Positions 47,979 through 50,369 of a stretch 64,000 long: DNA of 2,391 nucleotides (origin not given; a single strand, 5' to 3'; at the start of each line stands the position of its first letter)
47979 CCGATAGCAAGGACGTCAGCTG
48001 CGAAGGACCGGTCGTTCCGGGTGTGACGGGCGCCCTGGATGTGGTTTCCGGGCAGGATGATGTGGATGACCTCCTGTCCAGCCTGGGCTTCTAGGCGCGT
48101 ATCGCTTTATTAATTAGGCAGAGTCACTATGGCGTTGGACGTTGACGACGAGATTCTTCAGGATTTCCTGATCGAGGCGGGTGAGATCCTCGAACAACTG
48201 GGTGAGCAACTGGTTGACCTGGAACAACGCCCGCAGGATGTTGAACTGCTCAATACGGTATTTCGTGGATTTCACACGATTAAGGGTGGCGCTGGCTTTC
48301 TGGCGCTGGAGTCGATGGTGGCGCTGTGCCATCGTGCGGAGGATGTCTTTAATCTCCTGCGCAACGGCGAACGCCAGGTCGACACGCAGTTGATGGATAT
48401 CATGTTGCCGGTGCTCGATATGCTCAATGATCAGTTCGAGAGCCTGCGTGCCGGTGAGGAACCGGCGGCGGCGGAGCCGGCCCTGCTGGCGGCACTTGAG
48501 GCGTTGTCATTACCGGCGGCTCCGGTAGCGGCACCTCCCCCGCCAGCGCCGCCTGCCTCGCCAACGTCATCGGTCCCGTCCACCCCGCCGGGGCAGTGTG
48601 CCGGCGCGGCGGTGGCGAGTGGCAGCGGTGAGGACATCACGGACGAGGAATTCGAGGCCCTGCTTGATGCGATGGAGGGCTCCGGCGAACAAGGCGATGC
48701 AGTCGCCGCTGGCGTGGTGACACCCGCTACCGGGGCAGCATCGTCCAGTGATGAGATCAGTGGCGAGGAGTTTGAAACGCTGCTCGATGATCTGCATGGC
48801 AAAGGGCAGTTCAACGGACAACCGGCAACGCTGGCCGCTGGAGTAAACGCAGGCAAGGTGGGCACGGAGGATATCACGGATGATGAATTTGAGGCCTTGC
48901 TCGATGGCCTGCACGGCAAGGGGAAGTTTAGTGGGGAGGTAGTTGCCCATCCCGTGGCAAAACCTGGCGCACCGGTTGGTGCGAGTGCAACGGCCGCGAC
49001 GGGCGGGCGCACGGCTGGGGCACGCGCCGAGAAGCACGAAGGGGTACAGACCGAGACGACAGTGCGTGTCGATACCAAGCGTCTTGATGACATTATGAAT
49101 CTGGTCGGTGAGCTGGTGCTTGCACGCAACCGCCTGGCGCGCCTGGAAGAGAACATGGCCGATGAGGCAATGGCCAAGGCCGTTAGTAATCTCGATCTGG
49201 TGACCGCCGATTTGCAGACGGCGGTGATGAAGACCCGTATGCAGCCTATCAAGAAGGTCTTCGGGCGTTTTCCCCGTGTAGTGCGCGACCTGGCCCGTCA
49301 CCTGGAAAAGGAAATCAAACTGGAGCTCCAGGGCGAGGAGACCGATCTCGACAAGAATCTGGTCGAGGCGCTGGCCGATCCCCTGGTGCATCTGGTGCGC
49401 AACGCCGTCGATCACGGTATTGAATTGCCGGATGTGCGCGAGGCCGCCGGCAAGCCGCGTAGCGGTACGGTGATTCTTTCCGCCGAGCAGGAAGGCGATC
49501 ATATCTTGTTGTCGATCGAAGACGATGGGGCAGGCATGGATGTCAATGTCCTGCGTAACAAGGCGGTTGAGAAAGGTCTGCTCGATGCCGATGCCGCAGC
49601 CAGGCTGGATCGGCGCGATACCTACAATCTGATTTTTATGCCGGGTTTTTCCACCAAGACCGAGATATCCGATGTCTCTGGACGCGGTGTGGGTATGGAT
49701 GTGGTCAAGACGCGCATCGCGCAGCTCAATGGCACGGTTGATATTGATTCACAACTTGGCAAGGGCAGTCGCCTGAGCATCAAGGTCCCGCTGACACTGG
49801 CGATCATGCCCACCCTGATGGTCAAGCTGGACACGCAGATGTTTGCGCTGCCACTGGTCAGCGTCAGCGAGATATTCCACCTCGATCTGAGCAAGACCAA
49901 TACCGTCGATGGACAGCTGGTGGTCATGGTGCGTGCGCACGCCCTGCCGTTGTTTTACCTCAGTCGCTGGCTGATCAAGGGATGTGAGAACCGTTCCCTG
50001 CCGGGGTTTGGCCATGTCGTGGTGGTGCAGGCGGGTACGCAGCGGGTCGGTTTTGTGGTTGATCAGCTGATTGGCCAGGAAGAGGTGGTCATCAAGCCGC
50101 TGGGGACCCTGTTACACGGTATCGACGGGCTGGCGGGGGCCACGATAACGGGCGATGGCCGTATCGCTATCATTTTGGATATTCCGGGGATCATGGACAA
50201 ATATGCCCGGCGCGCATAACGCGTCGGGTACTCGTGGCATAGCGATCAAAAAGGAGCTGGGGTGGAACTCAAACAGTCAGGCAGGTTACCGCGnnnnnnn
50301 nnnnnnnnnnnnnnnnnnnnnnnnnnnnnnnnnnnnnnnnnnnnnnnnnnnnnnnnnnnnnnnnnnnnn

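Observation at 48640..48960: CheA linker carries three tandem repeats resembling FliM/CheZ CheY-binding peptides in place of a canonical P2 domain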

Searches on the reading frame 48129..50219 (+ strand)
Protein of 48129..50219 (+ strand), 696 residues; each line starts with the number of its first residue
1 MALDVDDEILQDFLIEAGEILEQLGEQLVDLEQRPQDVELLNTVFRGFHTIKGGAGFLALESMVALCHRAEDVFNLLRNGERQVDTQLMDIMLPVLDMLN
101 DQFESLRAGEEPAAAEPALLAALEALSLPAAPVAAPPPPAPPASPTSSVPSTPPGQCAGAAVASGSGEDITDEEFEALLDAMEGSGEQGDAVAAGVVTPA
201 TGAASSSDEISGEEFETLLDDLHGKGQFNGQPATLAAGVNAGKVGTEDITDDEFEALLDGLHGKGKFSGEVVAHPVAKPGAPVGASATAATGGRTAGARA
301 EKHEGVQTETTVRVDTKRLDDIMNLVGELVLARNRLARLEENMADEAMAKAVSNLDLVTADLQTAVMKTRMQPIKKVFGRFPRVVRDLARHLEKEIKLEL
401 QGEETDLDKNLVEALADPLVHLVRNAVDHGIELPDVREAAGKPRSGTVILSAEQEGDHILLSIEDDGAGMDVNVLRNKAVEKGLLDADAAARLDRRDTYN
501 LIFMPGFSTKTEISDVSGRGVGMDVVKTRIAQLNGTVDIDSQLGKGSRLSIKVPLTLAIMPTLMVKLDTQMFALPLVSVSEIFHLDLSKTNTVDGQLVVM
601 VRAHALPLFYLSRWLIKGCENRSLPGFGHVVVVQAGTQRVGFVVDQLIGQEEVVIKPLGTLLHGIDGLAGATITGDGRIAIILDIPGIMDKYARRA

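Call 3: search_protein_families(library=pfam, proteins=[window:48129-50219:+], max_evalue=0.01)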
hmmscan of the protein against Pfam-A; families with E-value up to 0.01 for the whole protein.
window:48129-50219:+ (696 aa): 4 families
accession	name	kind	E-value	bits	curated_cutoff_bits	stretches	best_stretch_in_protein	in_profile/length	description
PF01584.24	CheW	-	1.9e-24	86.3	23.5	1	563-690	3-135/138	CheW-like domain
PF02518.31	HATPase_c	-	2.4e-17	63.8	26.4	1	417-556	4-110/111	Histidine kinase-, DNA gyrase B-, and HSP90-like ATPase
PF02895.20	H-kinase_dim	-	2.2e-16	60.5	23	1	310-369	2-68/68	Signal transducing histidine kinase, homodimeric domain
PF01627.28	Hpt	-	3.9e-16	59.5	24.6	1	8-104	1-79/84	Hpt domain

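Call 18: search_protein_families(library=ncbifam, proteins=[window:48129-50219:+], max_evalue=0.001)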
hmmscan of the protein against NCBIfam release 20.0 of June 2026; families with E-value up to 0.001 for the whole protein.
window:48129-50219:+ (696 aa): 18 families
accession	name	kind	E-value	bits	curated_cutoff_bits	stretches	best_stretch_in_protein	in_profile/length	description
NF041336.1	CheA_Halo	equivalog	3e-129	432.6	950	2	290-685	272-663/666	chemotaxis protein CheA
NF007835.0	PRK10547.1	equivalog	5.3e-115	385.5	793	2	288-688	256-656/670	chemotaxis protein CheA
NF046044.1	PnpS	equivalog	4.3e-08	32.6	400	1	516-554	352-390/390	two-component system histidine kinase PnpS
NF010411.0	PRK13837.1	equivalog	8.3e-08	30.7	647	1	498-560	623-680/828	two-component system VirA-like sensor kinase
NF008298.1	PRK11086.1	subfamily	1.3e-07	30.4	520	1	498-555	473-525/529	DcuS/MalK family sensor histidine kinase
NF007688.0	PRK10364.1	equivalog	4.3e-07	29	479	1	498-556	399-452/460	two-component system sensor histidine kinase ZraS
NF011874.0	PRK15347.1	equivalog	5.9e-06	24.6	852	0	501-563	563-622/921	two component system sensor kinase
NF047874.1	MASE3_PAS_HK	subfamily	6.2e-06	25.3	560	1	516-557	586-627/655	MASE3 domain-containing sensor histidine kinase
TIGR02916.1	PEP_his_kin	equivalog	1.3e-05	24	300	0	315-478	479-631/679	XrtA/PEP-CTERM system histidine kinase PrsK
TIGR02966.1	phoR_proteo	equivalog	2.5e-05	23.5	334.2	0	514-552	294-332/333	phosphate regulon sensor histidine kinase PhoR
NF041947.1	LuxQ_Vibrio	equivalog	5.3e-05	21.3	1200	1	502-559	642-700/843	quorum-sensing autoinducer 2 sensor kinase/phosphatase LuxQ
NF038348.1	T2SS_HK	subfamily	0.00011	20.8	450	0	499-555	520-573/574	histidine kinase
NF008468.0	PRK11360.1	equivalog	0.00026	19.5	646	0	499-555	557-608/616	two-component system sensor histidine kinase AtoS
NF041832.1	near_NosP_CTERM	subfamily_domain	0.00032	19.9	400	0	514-556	184-226/370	NahK/ErcS family hybrid sensor histidine kinase/response regulator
NF047322.1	HK_morpho_MacS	equivalog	0.00036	19.8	300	0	413-481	270-329/367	MacS family sensor histidine kinase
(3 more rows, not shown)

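Call 26: find_homologous_proteins(query=window:48129-50216:+, max_evalue=1e-30)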
Query window:48129-50216:+ (696 aa): 8000 proteins with E <= 1e-30 among 8000 candidates; the best 120 are listed.
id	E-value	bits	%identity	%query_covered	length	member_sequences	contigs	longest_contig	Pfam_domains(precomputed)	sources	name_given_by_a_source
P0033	0.0e+0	1507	100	100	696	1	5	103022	PF02895.21,PF01584.25,PF02518.32,PF01627.29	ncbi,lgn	-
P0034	0.0e+0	1042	74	100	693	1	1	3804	PF02895.21,PF01584.25,PF02518.32,PF01627.29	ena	-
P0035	2.2e-295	1000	63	100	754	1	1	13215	PF02895.21,PF01584.25,PF09851.15,PF02518.32,PF01627.29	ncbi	-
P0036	4.3e-295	999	70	100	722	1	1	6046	PF02895.21,PF01584.25,PF02518.32,PF01627.29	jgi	-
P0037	1.1e-294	998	69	100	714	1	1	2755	PF02895.21,PF01584.25,PF02518.32,PF01627.29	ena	-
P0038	2.9e-288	976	66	100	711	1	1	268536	PF02895.21,PF01584.25,PF02518.32,PF01627.29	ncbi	-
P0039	7.8e-287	972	67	100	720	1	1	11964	PF02895.21,PF01584.25,PF02518.32,PF01627.29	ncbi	-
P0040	2.3e-286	970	-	-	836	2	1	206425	PF02895.21,PF01584.25,PF02518.32,PF01627.29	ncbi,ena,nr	ncbi:MAG: chemotaxis protein CheA [Gammaproteobacteria bacterium]|nr:chemotaxis protein CheA [Gammap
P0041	5.8e-286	969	66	100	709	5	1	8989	PF02895.21,PF01584.25,PF02518.32,PF01627.29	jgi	jgi:two-component system chemotaxis sensor kinase CheA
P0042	5.3e-285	966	67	99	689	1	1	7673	PF02895.21,PF01584.25,PF02518.32,PF01627.29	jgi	jgi:two-component system chemotaxis sensor kinase CheA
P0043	8.0e-285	965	66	100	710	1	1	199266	PF02895.21,PF01584.25,PF02518.32,PF01627.29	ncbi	ncbi:MAG: chemotaxis protein CheA [Thiohalomonadaceae bacterium]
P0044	1.3e-284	964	62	99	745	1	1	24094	PF02895.21,PF01584.25,PF09851.15,PF02518.32,PF01627.29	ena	-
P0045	1.1e-283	961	66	99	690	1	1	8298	PF02895.21,PF01584.25,PF02518.32,PF01627.29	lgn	-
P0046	2.6e-283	960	61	100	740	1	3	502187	PF02895.21,PF01584.25,PF09851.15,PF02518.32,PF01627.29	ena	-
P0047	5.4e-283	959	64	100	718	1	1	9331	PF02895.21,PF01584.25,PF02518.32,PF01627.29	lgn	-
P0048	5.7e-283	959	-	-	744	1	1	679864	PF02895.21,PF01584.25,PF09851.15,PF02518.32,PF01627.29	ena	-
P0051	1.8e-282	957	61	100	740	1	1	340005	PF02895.21,PF01584.25,PF09851.15,PF02518.32,PF01627.29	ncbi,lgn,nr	ncbi:chemotaxis protein CheA [Pseudomonas pseudonitroreducens]|nr:chemotaxis protein CheA [Pseudomon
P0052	2.4e-282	957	61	100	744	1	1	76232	PF02895.21,PF01584.25,PF09851.15,PF02518.32,PF01627.29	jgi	-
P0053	2.5e-282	957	61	100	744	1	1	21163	PF02895.21,PF01584.25,PF09851.15,PF02518.32,PF01627.29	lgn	-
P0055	5.0e-282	956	64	100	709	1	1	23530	PF02895.21,PF01584.25,PF09851.15,PF02518.32,PF01627.29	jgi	jgi:two-component system chemotaxis sensor kinase CheA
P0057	7.1e-282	955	61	100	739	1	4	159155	PF02895.21,PF01584.25,PF09851.15,PF02518.32,PF01627.29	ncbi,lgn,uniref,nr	ncbi:chemotaxis protein CheA [Pseudomonas pseudonitroreducens]|uniref:chemotaxis protein CheA n=1 Ta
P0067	1.1e-280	951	65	100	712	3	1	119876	PF02895.21,PF01584.25,PF09851.15,PF02518.32,PF01627.29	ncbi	-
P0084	2.7e-279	947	66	100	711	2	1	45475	PF02895.21,PF01584.25,PF09851.15,PF02518.32,PF01627.29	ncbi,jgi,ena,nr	ncbi:MAG: chemotaxis protein CheA [Gammaproteobacteria bacterium]|nr:chemotaxis protein CheA [Gammap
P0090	3.4e-278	943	-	-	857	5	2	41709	PF02895.21,PF01584.25,PF09851.15,PF02518.32,PF01627.29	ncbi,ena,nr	ncbi:MAG: chemotaxis protein CheA [Gammaproteobacteria bacterium]|nr:chemotaxis protein CheA [Gammap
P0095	9.3e-278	942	64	100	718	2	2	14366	PF02895.21,PF01584.25,PF09851.15,PF02518.32,PF01627.29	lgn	-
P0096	1.4e-277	941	65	100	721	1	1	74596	PF02895.21,PF01584.25,PF09851.15,PF02518.32,PF01627.29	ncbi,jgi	jgi:two-component system chemotaxis sensor kinase CheA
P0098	1.6e-277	941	-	-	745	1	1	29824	PF02895.21,PF01584.25,PF09851.15,PF02518.32,PF01627.29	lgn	-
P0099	2.0e-277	940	59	99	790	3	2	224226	PF02895.21,PF01584.25,PF09851.15,PF02518.32,PF01627.29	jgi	-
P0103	4.6e-277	939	-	-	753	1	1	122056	PF02895.21,PF01584.25,PF09851.15,PF02518.32,PF01627.29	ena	-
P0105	5.3e-277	939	60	100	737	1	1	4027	PF02895.21,PF01584.25,PF09851.15,PF02518.32,PF01627.29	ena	-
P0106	7.8e-277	939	60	100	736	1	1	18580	PF02895.21,PF01584.25,PF09851.15,PF02518.32,PF01627.29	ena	-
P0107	7.8e-277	939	60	100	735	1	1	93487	PF02895.21,PF01584.25,PF09851.15,PF02518.32,PF01627.29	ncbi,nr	ncbi:chemotaxis protein CheA [Ectopseudomonas mendocina]|nr:chemotaxis protein CheA [Pseudomonas men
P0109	1.4e-276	938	60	100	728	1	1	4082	PF02895.21,PF01584.25,PF09851.15,PF02518.32,PF01627.29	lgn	-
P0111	1.8e-276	937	60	100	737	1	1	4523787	PF02895.21,PF01584.25,PF09851.15,PF02518.32,PF01627.29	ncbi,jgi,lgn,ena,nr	ncbi:chemotaxis protein CheA [Pseudomonas sp. CW003PS]|nr:chemotaxis protein CheA [Pseudomonas sp. C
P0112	1.9e-276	937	66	100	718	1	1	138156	PF02895.21,PF01584.25,PF09851.15,PF02518.32,PF01627.29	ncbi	-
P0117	4.7e-276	936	65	100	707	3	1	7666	PF02895.21,PF01584.25,PF09851.15,PF02518.32,PF01627.29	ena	-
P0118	5.8e-276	936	58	100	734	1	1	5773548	PF02895.21,PF01584.25,PF09851.15,PF02518.32,PF01627.29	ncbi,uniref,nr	ncbi:chemotaxis protein CheA [Ectopseudomonas mendocina]|uniref:Chemotaxis protein CheA n=1 Tax=Ecto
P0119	7.1e-276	935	60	100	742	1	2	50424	PF02895.21,PF01584.25,PF09851.15,PF02518.32,PF01627.29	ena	-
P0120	7.9e-276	935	60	100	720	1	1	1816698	PF02895.21,PF01584.25,PF09851.15,PF02518.32,PF01627.29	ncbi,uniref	ncbi:chemotaxis protein CheA [Pseudomonas sp. NPDC077186]|uniref:chemotaxis protein CheA n=1 Tax=Pse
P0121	1.4e-275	934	60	100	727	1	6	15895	PF02895.21,PF01584.25,PF09851.15,PF02518.32,PF01627.29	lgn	-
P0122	1.6e-275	934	60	100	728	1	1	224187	PF02895.21,PF01584.25,PF09851.15,PF02518.32,PF01627.29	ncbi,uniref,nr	ncbi:chemotaxis protein CheA [Pseudomonas sp. NCCP-436]|uniref:chemotaxis protein CheA n=1 Tax=Pseud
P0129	4.4e-275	933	63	100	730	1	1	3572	PF02895.21,PF01584.25,PF09851.15,PF02518.32,PF01627.29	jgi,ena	-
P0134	7.0e-275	932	64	100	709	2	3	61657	PF02895.21,PF01584.25,PF09851.15,PF02518.32,PF01627.29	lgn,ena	-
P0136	8.4e-275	932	59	100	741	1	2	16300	PF02895.21,PF01584.25,PF09851.15,PF02518.32,PF01627.29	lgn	-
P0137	1.1e-274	931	60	100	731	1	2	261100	PF02895.21,PF01584.25,PF09851.15,PF02518.32,PF01627.29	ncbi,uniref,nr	ncbi:chemotaxis protein CheA [Phytopseudomonas dryadis]|uniref:histidine kinase n=1 Tax=Phytopseudom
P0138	1.2e-274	931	64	100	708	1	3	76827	PF02895.21,PF01584.25,PF09851.15,PF02518.32,PF01627.29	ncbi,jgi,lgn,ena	ncbi:MAG: chemotaxis protein CheA [Thiohalomonadaceae bacterium]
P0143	3.7e-274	930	-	-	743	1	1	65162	PF02895.21,PF01584.25,PF09851.15,PF02518.32,PF01627.29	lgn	-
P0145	4.6e-274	929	60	100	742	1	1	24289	PF02895.21,PF01584.25,PF09851.15,PF02518.32,PF01627.29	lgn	-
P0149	7.8e-274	929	58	100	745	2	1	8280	PF02895.21,PF01584.25,PF09851.15,PF02518.32,PF01627.29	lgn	-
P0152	9.7e-274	928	60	100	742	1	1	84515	PF02895.21,PF01584.25,PF09851.15,PF02518.32,PF01627.29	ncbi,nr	ncbi:chemotaxis protein CheA [Pseudomonas wenzhouensis]|nr:chemotaxis protein CheA [Pseudomonas wenz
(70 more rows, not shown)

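Call 39: find_related_loci(query=A1, collection=genome_contigs, flank=10000)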
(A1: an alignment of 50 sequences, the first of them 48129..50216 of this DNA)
Query A1 (696 aa) in genome_contigs; peptide patterns used: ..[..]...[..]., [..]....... (x = any residue, [..] = any of these).
600 stretches matched a pattern (row limit reached: there are more); 596 encode a relative of the query (tblastn E <= 1e-3); the best 80 are kept; 80 distinct loci.
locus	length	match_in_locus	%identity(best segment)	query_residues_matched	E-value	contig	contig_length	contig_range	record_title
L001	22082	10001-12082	65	5-694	0e+0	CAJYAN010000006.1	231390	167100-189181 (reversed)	MAG TPA_asm: uncultured Gammaproteobacteria bacterium isolate SRR5242447_bin.8_MetaBAT_v2.12.1_MAG genome assembly, cont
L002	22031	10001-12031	64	5-692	0e+0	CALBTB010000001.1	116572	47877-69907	MAG TPA_asm: uncultured Gammaproteobacteria bacterium isolate SRR7515933_bin.16_CONCOCT_v1.1_MAG genome assembly, contig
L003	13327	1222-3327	63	2-692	0e+0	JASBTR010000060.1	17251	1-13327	MAG: Gammaproteobacteria bacterium isolate BWSM_42 k141_51309, whole genome shotgun sequence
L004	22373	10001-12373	57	1-693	0e+0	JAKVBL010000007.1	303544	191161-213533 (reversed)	MAG: Oleiphilaceae bacterium isolate ALOHA_ZT_27 ZT-Oleiphilaceae-1_7, whole genome shotgun sequence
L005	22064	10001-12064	63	1-694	0e+0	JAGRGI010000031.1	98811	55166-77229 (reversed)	MAG: Chromatiales bacterium isolate HKST-UBA171 2015-01-06_1_(paired)_contig_28488, whole genome shotgun sequence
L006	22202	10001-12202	62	1-695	0e+0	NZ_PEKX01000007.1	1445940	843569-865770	MAG: Pseudomonas sp. isolate EaCA-3 231, whole genome shotgun sequence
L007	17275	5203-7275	63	1-694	0e+0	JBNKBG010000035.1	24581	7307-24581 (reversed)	MAG: Thiohalomonadaceae bacterium isolate F2.bin.13.strict NODE_35_length_24581_cov_9.931195, whole genome shotgun seque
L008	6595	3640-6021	57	1-696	0e+0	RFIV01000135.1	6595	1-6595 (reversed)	MAG: Gammaproteobacteria bacterium isolate J085 k99_465292, whole genome shotgun sequence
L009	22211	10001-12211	60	5-692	0e+0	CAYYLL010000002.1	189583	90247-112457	MAG TPA_asm: uncultured Thioalkalispiraceae bacterium isolate SRP128015_co1_207 genome assembly, contig: NODE_6_length_1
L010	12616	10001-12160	64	5-695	0e+0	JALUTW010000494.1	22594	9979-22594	MAG: Chromatiales bacterium isolate 128-326_maxbin2_scaf2bin.045 128-326_scaffold_857_c1, whole genome shotgun sequence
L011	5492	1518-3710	61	1-689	0e+0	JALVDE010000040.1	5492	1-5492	MAG: Gammaproteobacteria bacterium isolate 134-614_metabat2_scaf2bin.015 134-614_scaffold_12559_c1, whole genome shotgun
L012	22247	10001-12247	57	1-695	0e+0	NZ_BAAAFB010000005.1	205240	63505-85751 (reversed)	Marinomonas arenicola strain JCM 15737 sequence05, whole genome shotgun sequence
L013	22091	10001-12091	62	1-695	0e+0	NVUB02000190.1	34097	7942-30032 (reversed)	MAG: Ectothiorhodospiraceae bacterium isolate NORP100 NORP100_190, whole genome shotgun sequence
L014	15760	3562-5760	59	1-693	0e+0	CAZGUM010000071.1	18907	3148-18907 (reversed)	MAG TPA_asm: uncultured Methylomonas sp. isolate binchicken_co284_175 genome assembly, contig: NODE_3103_length_18907_co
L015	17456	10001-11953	64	1-695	0e+0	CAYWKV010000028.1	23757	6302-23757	MAG TPA_asm: uncultured Gammaproteobacteria bacterium isolate SRP144015_co1_99 genome assembly, contig: NODE_1087_length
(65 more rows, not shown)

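Call 51: predict_structure(alignment_id=A1)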
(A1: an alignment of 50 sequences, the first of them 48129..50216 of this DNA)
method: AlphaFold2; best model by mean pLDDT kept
length: 696 residues; sequences in the alignment: 50
mean_pLDDT: 71.6   pTM: 0.40
mean pLDDT of the five models: 71.6, 71.0, 70.3, 69.8, 66.6
residues with pLDDT >= 90: 168; 70-90: 274; 50-70: 108; < 50: 146
segments of 3 or more residues with pLDDT < 50: 140-149, 154-170, 182-209, 225-248, 264-316, 514-520
pLDDT, mean of each block of 10 residues (from residue 1): 84 95 96 95 97 97 97 95 94 97 96 96 92 52 42 33 36 66 35 28 35 75 52 30 40 75 45 32 29 28 31 46 70 82 86 80 62 56 71 78 60 74 79 87 86 80 88 91 92 91 78 48 70 82 90 67 87 87 84 81 83 83 85 87 89 61 68 73 85 70
secondary structure, 60 per line:
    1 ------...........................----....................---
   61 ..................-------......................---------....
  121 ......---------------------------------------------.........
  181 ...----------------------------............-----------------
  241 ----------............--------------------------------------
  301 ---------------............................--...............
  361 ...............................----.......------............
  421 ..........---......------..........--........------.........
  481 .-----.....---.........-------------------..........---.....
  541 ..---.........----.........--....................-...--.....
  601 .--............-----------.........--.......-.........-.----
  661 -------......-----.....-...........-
elements in order (helices of 4 or more, strands of 3 or more residues): H7-33 H38-57 H61-78 H86-107 H117-126 H172-183 H212-223 H251-262 H316-343 H346-391 E396-402 H409-430 H434-439 E446-455 E458-465 H472-481 H487-491 H495-503 H523-532 E536-542 E546-554 E559-567 E570-575 E579-586 E591-593 E596-601 E604-610 H611-615 E627-635 E638-644 E646-654 E668-673 E679-683 H685-695
